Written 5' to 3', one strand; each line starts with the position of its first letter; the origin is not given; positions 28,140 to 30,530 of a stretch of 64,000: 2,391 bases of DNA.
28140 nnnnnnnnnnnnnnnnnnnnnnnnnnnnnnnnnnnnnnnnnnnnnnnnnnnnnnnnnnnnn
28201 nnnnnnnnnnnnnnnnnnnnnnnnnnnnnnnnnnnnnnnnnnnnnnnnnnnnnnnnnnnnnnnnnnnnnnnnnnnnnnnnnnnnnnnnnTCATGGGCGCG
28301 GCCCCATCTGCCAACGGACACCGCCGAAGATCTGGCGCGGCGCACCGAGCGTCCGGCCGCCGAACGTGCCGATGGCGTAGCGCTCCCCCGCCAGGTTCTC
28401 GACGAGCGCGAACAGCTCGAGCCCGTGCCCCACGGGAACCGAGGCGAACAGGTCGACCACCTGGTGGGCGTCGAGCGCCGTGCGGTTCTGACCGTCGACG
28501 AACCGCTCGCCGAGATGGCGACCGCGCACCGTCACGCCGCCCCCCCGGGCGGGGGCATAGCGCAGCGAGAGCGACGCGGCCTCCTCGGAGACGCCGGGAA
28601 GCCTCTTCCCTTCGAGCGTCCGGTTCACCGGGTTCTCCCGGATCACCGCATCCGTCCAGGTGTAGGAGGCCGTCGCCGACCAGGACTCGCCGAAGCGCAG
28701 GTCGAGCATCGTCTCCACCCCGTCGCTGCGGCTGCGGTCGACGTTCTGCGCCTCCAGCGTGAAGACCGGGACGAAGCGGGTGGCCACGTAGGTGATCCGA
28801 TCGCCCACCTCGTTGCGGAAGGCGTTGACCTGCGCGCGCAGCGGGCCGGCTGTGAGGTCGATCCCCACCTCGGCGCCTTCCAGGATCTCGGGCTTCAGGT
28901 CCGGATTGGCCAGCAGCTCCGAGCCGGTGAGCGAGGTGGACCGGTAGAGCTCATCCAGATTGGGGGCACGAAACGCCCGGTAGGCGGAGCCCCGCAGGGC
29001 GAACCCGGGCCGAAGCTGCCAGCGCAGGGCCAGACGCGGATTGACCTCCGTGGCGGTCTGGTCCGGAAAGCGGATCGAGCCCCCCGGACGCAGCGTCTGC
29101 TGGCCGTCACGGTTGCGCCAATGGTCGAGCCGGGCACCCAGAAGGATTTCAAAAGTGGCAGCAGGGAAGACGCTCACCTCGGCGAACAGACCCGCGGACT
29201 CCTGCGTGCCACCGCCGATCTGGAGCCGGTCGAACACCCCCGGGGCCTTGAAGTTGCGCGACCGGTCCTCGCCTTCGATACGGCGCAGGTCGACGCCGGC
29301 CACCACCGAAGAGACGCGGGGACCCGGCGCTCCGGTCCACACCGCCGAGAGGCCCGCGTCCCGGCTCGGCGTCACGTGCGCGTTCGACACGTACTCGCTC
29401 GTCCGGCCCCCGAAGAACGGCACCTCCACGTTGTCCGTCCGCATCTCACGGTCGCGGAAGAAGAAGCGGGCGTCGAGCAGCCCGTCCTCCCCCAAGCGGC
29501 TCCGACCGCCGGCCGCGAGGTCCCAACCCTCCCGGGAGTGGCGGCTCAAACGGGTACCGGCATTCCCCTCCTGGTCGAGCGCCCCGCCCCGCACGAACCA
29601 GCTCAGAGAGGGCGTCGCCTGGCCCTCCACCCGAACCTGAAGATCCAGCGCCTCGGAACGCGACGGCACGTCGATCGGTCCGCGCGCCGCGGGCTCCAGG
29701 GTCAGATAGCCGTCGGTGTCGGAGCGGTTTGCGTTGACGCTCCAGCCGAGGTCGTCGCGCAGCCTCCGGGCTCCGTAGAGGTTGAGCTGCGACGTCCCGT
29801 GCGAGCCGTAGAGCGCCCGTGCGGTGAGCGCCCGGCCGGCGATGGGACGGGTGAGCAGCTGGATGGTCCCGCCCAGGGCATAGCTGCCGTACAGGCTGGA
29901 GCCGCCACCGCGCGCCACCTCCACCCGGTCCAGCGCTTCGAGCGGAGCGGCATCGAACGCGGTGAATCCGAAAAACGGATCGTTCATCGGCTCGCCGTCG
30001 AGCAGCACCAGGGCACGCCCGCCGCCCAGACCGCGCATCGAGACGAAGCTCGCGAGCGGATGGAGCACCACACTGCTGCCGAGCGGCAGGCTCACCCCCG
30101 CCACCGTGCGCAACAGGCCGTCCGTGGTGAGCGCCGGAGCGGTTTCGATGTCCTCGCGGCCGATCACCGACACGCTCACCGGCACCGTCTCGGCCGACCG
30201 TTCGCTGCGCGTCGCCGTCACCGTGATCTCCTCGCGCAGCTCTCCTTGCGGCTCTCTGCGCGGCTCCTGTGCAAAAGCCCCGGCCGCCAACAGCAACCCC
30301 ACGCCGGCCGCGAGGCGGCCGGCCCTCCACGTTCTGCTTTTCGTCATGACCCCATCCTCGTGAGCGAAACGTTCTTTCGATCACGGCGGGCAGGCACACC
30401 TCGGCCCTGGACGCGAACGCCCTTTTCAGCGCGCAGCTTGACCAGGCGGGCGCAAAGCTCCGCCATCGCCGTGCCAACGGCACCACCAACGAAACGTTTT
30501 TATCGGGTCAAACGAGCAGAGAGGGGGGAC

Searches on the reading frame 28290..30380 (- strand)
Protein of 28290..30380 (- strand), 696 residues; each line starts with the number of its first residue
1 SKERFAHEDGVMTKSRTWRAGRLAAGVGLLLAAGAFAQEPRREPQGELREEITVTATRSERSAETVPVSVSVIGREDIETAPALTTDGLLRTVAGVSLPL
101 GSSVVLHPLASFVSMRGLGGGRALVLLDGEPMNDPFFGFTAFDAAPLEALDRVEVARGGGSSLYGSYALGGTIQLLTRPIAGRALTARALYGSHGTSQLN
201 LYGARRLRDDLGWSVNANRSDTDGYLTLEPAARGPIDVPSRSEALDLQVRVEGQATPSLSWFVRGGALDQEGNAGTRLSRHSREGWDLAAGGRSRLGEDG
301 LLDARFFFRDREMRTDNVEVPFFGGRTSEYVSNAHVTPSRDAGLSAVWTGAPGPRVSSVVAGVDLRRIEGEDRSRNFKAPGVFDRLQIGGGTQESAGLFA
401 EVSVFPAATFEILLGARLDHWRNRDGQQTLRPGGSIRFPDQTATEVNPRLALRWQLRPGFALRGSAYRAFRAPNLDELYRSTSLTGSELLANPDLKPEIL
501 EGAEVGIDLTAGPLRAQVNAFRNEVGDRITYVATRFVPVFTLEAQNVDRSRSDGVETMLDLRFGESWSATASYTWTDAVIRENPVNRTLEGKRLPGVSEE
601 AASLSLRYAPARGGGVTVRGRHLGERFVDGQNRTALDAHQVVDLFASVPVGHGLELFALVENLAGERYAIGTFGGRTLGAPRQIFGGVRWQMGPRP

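Call 15: search_protein_families(library=pfam, proteins=[window:28290-30380:-], max_evalue=0.001)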
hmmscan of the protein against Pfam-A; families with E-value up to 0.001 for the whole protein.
window:28290-30380:- (696 aa): 3 families
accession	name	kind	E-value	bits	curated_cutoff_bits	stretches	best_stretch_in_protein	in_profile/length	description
PF00593.30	TonB_dep_Rec_b-barrel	-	3.2e-50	172.7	27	1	266-663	42-436/436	TonB dependent receptor-like, beta-barrel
PF07715.20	Plug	-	1.4e-22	80.7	23.9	1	64-172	3-107/107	TonB-dependent Receptor Plug Domain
PF14905.12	OMP_b-brl_3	-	1.3e-05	24.9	27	1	409-574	127-291/408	Outer membrane protein beta-barrel family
